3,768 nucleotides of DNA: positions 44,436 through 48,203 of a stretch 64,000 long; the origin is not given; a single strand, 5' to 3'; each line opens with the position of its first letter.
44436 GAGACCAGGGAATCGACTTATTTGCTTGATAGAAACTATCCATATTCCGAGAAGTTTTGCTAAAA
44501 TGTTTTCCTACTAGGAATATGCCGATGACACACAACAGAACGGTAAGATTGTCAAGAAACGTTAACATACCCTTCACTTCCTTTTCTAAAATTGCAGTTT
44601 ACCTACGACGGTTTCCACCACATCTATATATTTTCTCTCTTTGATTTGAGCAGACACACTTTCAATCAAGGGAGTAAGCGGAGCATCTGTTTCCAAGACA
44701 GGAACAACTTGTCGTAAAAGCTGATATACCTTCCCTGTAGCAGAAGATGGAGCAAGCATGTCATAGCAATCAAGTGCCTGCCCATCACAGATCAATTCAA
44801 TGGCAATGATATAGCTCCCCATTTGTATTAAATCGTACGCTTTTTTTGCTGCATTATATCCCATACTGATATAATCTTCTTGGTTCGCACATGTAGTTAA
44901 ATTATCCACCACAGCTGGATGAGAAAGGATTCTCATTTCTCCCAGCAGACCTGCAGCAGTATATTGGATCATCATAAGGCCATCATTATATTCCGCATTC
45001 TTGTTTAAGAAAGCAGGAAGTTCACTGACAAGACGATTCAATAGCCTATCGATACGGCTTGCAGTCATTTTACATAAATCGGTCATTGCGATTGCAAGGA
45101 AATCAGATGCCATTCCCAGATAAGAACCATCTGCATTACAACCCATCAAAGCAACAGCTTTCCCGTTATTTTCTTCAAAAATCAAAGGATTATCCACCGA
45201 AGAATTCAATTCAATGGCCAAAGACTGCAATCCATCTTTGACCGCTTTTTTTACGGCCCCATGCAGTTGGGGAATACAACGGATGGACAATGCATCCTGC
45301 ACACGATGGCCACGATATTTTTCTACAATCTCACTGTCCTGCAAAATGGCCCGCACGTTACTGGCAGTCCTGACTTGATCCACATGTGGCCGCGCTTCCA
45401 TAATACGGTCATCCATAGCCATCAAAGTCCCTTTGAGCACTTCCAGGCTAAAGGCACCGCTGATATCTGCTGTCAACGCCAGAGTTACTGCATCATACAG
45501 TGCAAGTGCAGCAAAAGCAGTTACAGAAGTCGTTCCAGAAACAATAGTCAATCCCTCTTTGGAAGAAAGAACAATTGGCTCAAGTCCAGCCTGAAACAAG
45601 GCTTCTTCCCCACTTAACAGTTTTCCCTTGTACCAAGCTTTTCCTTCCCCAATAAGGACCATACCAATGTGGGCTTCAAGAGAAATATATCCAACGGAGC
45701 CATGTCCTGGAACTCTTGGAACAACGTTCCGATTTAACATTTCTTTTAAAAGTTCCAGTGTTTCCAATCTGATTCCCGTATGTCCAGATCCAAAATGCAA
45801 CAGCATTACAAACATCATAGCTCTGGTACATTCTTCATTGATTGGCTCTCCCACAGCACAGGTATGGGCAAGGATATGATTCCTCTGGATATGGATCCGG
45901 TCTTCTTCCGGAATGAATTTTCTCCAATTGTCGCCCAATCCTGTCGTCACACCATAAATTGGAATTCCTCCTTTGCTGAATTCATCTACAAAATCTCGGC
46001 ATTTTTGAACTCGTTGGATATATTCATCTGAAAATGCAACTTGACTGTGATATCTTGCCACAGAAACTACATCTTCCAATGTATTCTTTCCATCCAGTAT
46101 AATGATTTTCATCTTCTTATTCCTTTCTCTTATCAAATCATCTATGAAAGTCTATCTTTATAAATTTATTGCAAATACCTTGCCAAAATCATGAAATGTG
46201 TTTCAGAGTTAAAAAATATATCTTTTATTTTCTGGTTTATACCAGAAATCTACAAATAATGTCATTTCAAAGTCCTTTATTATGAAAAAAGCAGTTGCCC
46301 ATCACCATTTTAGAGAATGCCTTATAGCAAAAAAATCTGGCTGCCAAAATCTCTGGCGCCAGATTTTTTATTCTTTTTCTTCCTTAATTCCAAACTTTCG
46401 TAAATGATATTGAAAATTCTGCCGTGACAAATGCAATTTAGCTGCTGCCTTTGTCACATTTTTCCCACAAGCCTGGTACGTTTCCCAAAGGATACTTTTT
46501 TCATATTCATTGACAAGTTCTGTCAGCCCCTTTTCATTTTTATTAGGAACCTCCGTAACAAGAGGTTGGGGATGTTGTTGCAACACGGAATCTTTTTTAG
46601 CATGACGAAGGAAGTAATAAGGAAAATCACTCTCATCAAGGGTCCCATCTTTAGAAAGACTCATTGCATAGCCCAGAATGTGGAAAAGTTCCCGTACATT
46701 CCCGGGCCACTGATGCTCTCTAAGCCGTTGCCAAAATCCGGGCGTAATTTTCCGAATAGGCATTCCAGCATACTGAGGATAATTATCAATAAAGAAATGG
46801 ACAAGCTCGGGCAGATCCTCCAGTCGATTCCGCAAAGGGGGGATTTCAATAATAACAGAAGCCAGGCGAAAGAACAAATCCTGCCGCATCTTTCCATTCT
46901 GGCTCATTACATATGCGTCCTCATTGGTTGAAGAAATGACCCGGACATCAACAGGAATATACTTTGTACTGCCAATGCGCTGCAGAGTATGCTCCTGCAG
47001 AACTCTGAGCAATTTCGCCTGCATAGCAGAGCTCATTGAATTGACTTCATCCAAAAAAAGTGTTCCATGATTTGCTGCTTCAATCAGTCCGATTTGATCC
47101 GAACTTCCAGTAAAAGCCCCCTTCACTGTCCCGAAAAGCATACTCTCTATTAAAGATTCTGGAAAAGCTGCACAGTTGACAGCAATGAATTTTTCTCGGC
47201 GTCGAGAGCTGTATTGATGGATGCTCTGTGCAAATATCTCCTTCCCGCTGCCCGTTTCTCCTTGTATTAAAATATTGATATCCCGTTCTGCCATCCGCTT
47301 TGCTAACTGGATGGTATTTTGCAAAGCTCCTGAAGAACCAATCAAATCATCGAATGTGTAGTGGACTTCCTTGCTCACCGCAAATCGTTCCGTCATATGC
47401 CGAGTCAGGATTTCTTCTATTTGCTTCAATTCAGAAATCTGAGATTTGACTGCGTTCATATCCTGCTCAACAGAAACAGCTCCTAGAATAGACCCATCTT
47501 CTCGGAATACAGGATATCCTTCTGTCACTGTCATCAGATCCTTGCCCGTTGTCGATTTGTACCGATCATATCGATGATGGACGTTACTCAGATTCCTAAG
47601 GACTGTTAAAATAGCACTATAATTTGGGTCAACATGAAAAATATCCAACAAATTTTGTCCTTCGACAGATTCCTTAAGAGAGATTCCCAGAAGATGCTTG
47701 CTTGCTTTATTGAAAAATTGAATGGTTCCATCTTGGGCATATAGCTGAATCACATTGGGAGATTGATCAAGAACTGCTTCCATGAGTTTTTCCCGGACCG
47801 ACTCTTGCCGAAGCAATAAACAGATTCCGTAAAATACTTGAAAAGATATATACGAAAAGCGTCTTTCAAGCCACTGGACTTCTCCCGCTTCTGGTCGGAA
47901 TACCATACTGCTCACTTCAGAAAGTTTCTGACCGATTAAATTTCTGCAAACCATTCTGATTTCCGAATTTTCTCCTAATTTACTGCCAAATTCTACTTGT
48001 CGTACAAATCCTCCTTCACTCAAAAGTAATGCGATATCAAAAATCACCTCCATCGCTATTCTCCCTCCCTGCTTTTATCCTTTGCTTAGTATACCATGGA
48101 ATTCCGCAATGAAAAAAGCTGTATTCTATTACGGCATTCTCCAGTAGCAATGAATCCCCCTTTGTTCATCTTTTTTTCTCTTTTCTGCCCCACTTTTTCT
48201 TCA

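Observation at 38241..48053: Sigma-54-controlled operon combining two MIO-less HAL-family proteins, aconitase-X large/small subunits, a 3HCDH-family dehydrogenase and an SSS transporter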

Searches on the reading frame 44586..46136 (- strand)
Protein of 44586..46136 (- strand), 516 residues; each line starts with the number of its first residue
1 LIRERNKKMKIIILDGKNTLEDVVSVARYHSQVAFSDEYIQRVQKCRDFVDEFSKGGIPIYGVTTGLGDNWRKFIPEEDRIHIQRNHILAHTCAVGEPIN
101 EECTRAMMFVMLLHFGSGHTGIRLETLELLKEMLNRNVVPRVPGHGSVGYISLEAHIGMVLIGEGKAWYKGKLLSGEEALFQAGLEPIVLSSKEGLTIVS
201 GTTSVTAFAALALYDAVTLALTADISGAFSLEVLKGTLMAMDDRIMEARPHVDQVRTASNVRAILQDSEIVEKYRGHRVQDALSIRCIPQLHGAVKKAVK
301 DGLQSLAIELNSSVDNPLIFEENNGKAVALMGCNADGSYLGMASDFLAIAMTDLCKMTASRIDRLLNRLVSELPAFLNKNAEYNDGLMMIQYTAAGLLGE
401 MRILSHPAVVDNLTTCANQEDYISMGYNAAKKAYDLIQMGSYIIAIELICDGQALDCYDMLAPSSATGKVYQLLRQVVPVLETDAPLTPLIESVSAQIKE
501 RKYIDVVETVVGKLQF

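Call 3: search_protein_families(library=pfam, proteins=[window:44586-46136:-], max_evalue=0.01)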
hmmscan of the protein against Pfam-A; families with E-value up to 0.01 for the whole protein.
window:44586-46136:- (516 aa): 1 family
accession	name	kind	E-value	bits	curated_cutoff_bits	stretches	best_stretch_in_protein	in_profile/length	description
PF00221.24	Lyase_aromatic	-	2.1e-152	508.5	27.3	1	19-476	2-466/466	Aromatic amino acid lyase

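Call 4: search_protein_families(library=ncbifam, proteins=[window:44586-46136:-], max_evalue=0.01)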
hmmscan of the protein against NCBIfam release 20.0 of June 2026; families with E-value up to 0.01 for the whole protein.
window:44586-46136:- (516 aa): 8 families
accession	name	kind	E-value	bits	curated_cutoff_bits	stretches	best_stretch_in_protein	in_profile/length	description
NF006871.0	PRK09367.1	subfamily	3.2e-144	481.4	524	1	10-508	3-502/505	histidine ammonia-lyase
TIGR01225.1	hutH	equivalog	4.5e-142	474.1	539.15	1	13-508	2-499/506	histidine ammonia-lyase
TIGR04475.1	Phe_D_beta_mut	equivalog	3.6e-96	322.9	800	1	15-498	7-509/510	phenylalanine aminomutase (D-beta-phenylalanine forming)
TIGR03832.1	Tyr_2_3_mutase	equivalog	3.9e-83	279.7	501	2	16-271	3-263/507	tyrosine 2,3-aminomutase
NF053541.1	FlxA_rubin_TAL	equivalog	2.7e-80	270.2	700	1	20-499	3-497/498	flexirubin biosynthesis tyrosine ammonia-lyase FlxA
TIGR01226.1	phe_am_lyase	equivalog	1.4e-52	179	519.15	1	7-462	28-505/680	phenylalanine ammonia-lyase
NF041222.1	BagA_FevW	exception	3.9e-50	171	1000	1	19-494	9-510/529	bagremycin/ferroverdin biosynthesis tyrosine ammonia-lyase BagA/FevW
TIGR04473.1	taxol_Phe_23mut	exception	5.2e-41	140.7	1250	1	8-458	23-497/687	phenylalanine aminomutase (L-beta-phenylalanine forming)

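Call 17: search_solved_structures(query=window:44586-46112:-, max_evalue=1e-20, show_alignments=0)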
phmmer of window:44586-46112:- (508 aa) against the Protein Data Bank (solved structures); distinct sequences matched with E-value up to 1e-20: 39.
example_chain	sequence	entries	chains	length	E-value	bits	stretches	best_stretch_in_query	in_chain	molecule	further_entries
7tqr_A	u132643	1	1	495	1.1e-96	327.9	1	4-497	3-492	Probable histidine ammonia-lyase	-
6v6h_A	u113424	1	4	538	2.3e-83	283.9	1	4-491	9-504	Histidine ammonia-lyase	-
1eb4_A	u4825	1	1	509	3.2e-78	266.9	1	51-485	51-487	HISTIDINE AMMONIA-LYASE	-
1b8f_A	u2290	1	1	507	3.7e-78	266.7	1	51-485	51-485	Histidine ammonia-lyase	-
1gk2_A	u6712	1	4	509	1.1e-77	265.2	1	51-485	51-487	HISTIDINE AMMONIA-LYASE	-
1gkj_A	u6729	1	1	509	1.2e-77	265.1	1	51-485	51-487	HISTIDINE AMMONIA-LYASE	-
1gk3_A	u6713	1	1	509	1.4e-77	264.8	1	51-485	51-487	HISTIDINE AMMONIA-LYASE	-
1gkm_B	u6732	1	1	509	1.7e-77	264.5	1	51-485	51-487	Histidine ammonia-lyase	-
3unv_A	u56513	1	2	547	4.4e-66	226.9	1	7-498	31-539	AdmH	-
2rjr_A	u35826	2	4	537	3.8e-65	223.8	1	6-496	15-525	Tyrosine aminomutase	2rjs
2ohy_A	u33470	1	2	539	3.8e-65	223.8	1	6-496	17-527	Tyrosine aminomutase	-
2qve_A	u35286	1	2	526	4.3e-65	223.7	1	6-496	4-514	Tyrosine Aminomutase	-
3kdz_A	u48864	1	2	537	1.3e-64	222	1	6-496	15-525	Histidine ammonia-lyase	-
3kdy_A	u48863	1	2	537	1.3e-64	222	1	6-496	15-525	Histidine ammonia-lyase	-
6s7j_A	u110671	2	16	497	6.8e-56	193.3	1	4-497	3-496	Uncharacterized protein | ergothionase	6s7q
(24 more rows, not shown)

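Call 20: search_solved_structures(query=window:44586-46112:-, max_evalue=1e-75, show_alignments=3)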
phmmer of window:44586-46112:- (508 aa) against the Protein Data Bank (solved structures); distinct sequences matched with E-value up to 1e-75: 8.
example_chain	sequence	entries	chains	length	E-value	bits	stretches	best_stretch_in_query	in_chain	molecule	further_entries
7tqr_A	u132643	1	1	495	1.1e-96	327.9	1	4-497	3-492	Probable histidine ammonia-lyase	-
6v6h_A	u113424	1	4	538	2.3e-83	283.9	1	4-491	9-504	Histidine ammonia-lyase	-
1eb4_A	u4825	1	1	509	3.2e-78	266.9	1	51-485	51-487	HISTIDINE AMMONIA-LYASE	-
1b8f_A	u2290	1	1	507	3.7e-78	266.7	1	51-485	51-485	Histidine ammonia-lyase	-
1gk2_A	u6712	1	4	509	1.1e-77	265.2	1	51-485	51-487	HISTIDINE AMMONIA-LYASE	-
1gkj_A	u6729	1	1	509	1.2e-77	265.1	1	51-485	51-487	HISTIDINE AMMONIA-LYASE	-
1gk3_A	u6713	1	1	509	1.4e-77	264.8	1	51-485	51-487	HISTIDINE AMMONIA-LYASE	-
1gkm_B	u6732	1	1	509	1.7e-77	264.5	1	51-485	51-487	Histidine ammonia-lyase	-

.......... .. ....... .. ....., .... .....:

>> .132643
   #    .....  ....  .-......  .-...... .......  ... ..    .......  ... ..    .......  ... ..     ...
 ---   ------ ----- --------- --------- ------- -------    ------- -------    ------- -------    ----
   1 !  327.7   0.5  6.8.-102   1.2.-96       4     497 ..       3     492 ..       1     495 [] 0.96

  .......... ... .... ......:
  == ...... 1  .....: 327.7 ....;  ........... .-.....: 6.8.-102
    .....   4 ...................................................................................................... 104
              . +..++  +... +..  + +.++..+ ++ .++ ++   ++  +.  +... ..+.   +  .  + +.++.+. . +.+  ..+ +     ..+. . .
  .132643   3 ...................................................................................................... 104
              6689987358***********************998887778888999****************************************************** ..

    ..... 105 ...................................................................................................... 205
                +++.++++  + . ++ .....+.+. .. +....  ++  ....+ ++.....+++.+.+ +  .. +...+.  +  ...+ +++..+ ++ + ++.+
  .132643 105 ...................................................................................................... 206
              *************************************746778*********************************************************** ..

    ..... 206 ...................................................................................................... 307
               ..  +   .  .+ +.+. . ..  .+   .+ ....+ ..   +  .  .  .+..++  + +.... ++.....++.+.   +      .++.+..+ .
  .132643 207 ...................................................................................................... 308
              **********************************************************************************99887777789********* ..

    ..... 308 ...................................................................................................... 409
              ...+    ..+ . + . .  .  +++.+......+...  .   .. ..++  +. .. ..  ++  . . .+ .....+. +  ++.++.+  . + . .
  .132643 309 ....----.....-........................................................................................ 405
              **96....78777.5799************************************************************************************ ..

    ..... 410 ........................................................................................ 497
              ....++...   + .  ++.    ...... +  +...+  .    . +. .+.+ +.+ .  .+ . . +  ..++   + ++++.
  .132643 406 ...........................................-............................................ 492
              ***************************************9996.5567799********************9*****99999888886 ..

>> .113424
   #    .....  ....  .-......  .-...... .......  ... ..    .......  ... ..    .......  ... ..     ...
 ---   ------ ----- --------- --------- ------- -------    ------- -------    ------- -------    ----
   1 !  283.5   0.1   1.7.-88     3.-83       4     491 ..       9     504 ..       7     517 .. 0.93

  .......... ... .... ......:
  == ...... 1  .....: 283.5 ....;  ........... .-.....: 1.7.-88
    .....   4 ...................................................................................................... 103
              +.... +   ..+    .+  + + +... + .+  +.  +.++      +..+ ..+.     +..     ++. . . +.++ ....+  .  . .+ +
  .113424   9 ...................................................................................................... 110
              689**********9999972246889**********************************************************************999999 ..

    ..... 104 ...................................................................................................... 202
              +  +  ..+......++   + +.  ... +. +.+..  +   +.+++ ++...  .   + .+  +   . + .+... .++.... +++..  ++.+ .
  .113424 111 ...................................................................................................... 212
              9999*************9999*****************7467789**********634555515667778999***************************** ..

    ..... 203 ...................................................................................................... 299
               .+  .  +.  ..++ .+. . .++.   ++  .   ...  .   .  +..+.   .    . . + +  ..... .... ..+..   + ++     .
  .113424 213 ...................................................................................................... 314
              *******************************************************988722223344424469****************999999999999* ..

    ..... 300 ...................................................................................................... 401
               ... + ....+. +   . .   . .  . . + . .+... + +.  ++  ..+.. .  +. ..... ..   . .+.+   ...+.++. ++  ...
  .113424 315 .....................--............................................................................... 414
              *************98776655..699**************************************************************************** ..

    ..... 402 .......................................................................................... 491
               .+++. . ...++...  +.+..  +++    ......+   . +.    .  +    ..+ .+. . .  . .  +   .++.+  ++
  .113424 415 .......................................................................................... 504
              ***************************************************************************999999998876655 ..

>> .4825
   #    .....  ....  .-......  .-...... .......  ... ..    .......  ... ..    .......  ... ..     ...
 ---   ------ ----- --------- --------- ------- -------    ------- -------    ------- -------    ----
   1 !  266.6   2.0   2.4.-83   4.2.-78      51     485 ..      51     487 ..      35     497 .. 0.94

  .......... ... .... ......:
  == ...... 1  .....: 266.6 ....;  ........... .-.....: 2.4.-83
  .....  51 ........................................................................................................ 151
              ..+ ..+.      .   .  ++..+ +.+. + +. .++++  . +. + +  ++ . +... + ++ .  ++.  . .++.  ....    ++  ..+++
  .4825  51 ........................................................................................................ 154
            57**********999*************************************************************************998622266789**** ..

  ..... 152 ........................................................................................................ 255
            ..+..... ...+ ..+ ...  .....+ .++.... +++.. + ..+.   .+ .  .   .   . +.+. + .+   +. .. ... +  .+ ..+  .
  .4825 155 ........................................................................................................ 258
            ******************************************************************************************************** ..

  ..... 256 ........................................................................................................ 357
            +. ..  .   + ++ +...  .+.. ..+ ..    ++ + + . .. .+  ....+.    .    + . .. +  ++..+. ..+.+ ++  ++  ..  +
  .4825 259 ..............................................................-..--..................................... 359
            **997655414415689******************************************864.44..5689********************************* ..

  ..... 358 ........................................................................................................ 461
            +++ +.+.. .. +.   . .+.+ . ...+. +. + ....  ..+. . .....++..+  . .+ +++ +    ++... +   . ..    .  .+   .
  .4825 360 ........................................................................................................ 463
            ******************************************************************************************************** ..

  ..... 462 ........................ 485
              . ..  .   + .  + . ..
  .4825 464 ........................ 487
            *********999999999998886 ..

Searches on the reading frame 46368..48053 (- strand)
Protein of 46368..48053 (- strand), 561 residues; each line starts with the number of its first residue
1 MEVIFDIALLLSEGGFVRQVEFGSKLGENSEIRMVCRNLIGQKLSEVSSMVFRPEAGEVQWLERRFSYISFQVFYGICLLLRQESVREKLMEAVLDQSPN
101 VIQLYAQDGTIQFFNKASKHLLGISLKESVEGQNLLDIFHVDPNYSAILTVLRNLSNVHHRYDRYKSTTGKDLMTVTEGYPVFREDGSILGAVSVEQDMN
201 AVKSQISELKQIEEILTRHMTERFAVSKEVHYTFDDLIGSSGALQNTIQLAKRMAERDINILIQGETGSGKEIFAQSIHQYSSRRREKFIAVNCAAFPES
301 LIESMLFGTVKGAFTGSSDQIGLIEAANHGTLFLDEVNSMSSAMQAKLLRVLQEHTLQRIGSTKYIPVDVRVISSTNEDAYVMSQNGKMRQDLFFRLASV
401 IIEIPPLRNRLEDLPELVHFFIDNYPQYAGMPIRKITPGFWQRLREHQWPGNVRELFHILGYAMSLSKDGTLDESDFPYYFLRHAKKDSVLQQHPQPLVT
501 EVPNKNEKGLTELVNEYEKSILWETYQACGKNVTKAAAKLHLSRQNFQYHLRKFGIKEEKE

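Call 3: search_protein_families(library=pfam, proteins=[window:46368-48053:-], max_evalue=0.01)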
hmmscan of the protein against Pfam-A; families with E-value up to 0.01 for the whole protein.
window:46368-48053:- (561 aa): 13 families
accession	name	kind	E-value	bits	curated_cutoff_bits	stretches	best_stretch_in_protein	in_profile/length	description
PF00158.32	Sigma54_activat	-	2.7e-63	213.1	20.2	1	237-402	1-167/168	Sigma-54 interaction domain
PF14532.12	Sigma54_activ_2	-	4.4e-19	69.5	25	1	239-407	2-138/138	Sigma-54 interaction domain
PF25601.1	AAA_lid_14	-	3.4e-18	65.7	27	1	408-489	1-82/87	AAA+ ATPase lid domain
PF07728.20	AAA_5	-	1.2e-07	32.2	22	1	260-380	1-125/139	AAA domain (dynein-related subfamily)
PF00989.32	PAS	-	3.2e-07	30.8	22.6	1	90-198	2-112/113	PAS fold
PF13426.13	PAS_9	-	1e-06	29.4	27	1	105-200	7-102/103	PAS domain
PF07724.20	AAA_2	-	3.5e-06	27.6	27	1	259-359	4-106/166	AAA domain (Cdc48 subfamily)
PF13556.12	HTH_30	-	9.8e-05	22.5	27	1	524-554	6-36/59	PucR C-terminal helix-turn-helix domain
PF01078.27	Mg_chelatase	-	0.00044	20.2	20.3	0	316-377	94-157/207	Magnesium chelatase, subunit ChlI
PF13188.13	PAS_8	-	0.0057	17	21.8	0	91-144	3-55/65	PAS domain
PF00004.35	AAA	-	0.0061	17.4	21.2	0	261-378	1-110/131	ATPase family associated with various cellular activities (AAA)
PF00493.29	MCM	-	0.0069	16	23.3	0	245-358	45-151/224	MCM P-loop domain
PF20030.5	bpMoxR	-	0.0069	15.9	27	0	331-375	100-144/205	MoxR domain in the MoxR-vWA-beta-propeller ternary systems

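Call 4: search_protein_families(library=ncbifam, proteins=[window:46368-48053:-], max_evalue=0.01)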
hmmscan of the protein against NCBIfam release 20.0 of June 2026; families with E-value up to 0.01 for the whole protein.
window:46368-48053:- (561 aa): 35 families (the best 25 are shown)
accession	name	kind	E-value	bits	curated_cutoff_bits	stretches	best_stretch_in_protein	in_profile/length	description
NF041552.1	TF_PrdR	equivalog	3e-104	349.4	795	1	88-554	133-576/577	sigma-54 dependent transcriptional regulator PrdR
NF003451.0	PRK05022.1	equivalog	1.7e-84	284.4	476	1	204-557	157-511/512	nitric oxide reductase transcriptional regulator NorR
TIGR01817.1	nifA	equivalog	4.9e-83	279.7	528.85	1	206-557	167-530/534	nif-specific transcriptional activator NifA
NF050807.1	TransRegFlbDCaul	equivalog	6.1e-77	259.4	750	1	228-554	111-438/454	sigma-54-dependent transcriptional regulator FlbD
NF038308.1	RNA_repair_RtcR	equivalog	6.9e-77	259.5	650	1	195-557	137-519/530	RNA repair transcriptional activator RtcR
NF008469.0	PRK11361.1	equivalog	2.6e-76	257.2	714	1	230-557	138-457/461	acetoacetate metabolism transcriptional regulator AtoC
TIGR02915.1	PEP_resp_reg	equivalog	4.5e-75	253.2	502.6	1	227-556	130-444/445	PEP-CTERM-box response regulator transcription factor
TIGR01818.1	ntrC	equivalog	9.6e-75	252.1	558.6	1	226-552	125-461/463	nitrogen regulation protein NR(I)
NF041906.1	V4R_TF_MobR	exception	6.2e-73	246.1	999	1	224-554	221-544/544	phenol degradation transcriptional regulator MobR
TIGR02329.1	propionate_PrpR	equivalog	2.9e-69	234.1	499.2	1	228-460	205-443/526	propionate catabolism operon regulatory protein PrpR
NF041946.1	LuxO_transreg_Vib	equivalog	7.8e-68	229.3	800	1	223-547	121-453/463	quorum-sensing sigma-54 dependent transcriptional regulator LuxO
NF049963.1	RespRegFlgRCampy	domain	1.4e-66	225.2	750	1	209-511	109-407/429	fla regulon two-component system response regulator FlgR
TIGR02974.1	phageshock_pspF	equivalog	9e-66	222.4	443.55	1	237-554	1-336/336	phage shock protein operon transcriptional activator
NF008085.0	PRK10820.1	equivalog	3.8e-64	217.2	576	1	225-560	194-516/520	transcriptional regulator TyrR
NF011958.0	PRK15429.1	equivalog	4.7e-64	217.2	830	1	220-557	367-687/692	formate hydrogenlyase transcriptional activator FlhA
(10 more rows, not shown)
